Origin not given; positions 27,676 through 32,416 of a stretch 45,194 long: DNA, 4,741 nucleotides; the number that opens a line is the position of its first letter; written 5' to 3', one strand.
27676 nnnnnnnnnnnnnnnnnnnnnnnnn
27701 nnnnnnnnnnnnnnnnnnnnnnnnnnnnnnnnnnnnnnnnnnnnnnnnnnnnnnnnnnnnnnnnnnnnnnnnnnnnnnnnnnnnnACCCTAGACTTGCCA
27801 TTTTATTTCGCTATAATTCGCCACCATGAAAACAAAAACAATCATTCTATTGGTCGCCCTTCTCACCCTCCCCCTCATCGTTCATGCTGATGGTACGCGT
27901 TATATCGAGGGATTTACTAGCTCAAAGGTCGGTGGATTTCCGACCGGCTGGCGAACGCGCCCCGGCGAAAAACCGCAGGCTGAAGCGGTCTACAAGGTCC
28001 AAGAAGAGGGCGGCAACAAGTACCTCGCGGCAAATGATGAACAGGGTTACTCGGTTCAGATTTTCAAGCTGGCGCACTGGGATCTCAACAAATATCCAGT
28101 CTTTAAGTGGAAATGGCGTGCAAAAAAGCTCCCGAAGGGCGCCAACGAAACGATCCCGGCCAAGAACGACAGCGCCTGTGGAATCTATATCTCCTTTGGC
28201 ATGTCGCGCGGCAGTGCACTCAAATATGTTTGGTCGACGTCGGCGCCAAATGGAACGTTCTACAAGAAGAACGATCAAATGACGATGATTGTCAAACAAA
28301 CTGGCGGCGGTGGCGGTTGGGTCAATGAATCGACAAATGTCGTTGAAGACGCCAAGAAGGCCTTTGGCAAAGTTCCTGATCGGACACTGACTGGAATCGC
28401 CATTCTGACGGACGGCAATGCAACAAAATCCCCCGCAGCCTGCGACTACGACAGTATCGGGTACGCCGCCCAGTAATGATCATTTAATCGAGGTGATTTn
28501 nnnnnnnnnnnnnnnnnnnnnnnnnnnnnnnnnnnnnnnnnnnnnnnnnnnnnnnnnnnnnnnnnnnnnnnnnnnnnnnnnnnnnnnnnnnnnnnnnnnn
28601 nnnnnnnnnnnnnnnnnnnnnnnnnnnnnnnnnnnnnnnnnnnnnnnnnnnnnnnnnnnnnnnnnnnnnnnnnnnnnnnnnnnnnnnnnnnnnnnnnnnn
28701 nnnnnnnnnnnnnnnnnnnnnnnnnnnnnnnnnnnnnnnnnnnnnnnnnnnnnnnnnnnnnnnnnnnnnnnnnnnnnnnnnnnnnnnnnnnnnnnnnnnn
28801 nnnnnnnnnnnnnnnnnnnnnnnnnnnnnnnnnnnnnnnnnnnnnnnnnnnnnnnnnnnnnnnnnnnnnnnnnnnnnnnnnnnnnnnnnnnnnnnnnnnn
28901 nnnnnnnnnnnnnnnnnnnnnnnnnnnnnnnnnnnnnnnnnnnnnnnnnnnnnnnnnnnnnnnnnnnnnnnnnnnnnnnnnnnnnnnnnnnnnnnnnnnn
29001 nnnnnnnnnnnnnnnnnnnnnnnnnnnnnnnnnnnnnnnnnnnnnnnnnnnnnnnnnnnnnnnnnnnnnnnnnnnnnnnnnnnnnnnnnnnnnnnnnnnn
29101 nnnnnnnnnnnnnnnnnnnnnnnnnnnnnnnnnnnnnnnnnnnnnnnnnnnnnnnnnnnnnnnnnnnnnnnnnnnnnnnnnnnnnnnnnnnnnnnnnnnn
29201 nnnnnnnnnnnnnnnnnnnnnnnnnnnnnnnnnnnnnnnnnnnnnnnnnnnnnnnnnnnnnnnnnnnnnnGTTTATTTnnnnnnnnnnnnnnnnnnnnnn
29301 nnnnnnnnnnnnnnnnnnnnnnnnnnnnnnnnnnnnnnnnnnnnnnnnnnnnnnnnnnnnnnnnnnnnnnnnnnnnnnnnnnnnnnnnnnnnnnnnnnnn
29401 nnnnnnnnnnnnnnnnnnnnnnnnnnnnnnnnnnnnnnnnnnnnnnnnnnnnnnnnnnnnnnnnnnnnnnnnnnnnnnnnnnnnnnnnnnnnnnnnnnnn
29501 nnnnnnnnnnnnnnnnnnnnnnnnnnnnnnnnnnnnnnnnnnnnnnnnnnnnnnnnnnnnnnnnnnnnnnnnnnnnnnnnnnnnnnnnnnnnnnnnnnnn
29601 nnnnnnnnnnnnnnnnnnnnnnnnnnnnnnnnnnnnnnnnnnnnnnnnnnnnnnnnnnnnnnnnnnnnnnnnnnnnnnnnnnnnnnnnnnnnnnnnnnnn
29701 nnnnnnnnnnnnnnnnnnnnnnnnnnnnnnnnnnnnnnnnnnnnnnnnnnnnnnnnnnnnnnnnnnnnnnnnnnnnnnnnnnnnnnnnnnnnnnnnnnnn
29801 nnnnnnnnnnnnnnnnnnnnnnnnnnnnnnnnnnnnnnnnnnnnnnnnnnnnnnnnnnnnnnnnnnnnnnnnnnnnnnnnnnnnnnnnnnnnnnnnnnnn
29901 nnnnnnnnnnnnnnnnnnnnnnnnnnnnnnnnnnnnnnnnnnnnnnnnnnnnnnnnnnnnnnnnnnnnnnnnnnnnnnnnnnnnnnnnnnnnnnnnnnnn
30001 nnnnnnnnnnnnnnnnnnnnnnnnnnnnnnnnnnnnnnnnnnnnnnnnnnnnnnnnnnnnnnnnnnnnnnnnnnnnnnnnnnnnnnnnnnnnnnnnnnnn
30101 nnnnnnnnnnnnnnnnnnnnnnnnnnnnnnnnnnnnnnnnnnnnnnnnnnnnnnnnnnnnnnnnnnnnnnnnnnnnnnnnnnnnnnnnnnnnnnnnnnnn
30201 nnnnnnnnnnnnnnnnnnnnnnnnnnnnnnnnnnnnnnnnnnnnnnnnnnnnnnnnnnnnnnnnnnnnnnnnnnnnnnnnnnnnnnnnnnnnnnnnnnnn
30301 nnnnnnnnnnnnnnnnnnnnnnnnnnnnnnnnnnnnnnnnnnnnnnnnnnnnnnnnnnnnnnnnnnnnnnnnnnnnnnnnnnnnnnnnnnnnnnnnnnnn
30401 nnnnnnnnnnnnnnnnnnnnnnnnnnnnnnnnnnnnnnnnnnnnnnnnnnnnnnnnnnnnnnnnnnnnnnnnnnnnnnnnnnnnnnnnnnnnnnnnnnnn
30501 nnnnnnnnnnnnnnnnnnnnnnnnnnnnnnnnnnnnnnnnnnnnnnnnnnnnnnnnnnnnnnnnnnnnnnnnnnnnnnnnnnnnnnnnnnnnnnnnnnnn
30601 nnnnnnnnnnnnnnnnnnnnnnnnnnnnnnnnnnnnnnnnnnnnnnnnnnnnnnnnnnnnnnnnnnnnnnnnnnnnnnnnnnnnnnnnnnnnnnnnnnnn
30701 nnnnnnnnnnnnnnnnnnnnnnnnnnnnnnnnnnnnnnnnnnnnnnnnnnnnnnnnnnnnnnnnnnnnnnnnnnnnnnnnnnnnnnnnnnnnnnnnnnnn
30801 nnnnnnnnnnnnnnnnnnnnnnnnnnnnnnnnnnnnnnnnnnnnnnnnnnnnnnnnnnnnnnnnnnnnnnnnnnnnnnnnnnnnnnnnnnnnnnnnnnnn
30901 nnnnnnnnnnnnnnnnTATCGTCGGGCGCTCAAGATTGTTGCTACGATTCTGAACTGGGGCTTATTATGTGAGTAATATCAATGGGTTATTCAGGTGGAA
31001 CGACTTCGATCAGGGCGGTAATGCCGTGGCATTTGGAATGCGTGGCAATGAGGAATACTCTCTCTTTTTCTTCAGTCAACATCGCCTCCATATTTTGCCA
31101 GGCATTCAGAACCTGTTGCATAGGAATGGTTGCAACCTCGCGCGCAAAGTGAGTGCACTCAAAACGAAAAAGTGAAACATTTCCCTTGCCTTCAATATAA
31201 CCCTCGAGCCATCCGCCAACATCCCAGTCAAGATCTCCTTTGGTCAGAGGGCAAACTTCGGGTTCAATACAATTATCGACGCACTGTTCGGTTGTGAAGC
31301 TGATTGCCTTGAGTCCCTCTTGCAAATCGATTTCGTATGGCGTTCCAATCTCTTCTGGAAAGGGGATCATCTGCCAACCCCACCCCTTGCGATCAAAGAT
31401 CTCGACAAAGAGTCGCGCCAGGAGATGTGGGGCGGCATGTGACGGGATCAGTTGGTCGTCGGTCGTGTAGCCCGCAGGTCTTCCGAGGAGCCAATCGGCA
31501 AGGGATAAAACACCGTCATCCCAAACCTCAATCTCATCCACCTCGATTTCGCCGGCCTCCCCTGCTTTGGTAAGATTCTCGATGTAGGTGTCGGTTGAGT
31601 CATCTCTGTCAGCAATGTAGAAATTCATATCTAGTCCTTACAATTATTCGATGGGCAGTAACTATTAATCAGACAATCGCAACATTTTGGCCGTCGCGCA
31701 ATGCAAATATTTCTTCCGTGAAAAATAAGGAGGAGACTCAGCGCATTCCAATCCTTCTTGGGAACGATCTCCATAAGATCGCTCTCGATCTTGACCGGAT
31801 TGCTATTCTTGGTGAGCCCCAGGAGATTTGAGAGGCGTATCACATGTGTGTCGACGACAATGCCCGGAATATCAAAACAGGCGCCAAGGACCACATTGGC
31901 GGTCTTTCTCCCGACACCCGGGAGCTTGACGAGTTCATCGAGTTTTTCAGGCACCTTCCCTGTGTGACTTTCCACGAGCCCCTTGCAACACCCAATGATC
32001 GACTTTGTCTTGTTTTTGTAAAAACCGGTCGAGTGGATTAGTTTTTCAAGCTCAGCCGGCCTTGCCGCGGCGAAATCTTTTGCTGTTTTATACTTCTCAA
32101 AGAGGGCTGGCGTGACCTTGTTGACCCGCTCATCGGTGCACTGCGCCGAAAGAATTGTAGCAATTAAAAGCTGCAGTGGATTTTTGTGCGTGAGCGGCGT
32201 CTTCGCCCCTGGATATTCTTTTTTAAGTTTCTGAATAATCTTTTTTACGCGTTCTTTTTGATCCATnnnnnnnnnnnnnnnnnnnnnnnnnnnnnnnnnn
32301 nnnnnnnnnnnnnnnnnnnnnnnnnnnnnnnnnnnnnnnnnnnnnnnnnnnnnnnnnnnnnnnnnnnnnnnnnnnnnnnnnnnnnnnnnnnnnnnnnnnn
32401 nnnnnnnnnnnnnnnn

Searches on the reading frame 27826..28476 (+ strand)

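Call 35: search_protein_families(library=pfam, proteins=[window:27826-28476:+], max_evalue=0.00001)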
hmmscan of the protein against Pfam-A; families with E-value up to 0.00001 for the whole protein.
window:27826-28476:+ (216 aa): 1 family
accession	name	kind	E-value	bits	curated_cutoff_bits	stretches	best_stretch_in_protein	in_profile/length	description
PF11249.13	DUF3047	-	3.1e-29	102.4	27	1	41-211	2-197/198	Protein of unknown function (DUF3047)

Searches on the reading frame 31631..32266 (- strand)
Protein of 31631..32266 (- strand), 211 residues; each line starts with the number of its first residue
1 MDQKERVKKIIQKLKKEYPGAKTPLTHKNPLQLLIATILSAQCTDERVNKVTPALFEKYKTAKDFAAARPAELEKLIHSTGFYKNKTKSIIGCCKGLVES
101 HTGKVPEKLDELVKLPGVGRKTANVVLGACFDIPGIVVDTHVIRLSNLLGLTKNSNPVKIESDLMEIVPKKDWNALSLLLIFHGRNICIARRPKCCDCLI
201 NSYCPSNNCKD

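Call 35: search_protein_families(library=pfam, proteins=[window:31631-32266:-], max_evalue=0.00001)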
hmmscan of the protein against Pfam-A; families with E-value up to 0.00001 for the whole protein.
window:31631-32266:- (211 aa): 2 families
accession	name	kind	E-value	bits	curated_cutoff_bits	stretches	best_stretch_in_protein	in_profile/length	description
PF00730.31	HhH-GPD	-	1e-27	97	26.2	1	35-170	1-108/108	HhH-GPD superfamily base excision DNA repair protein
PF00633.29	HHH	-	3.1e-08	33.5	24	1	103-127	4-28/30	Helix-hairpin-helix motif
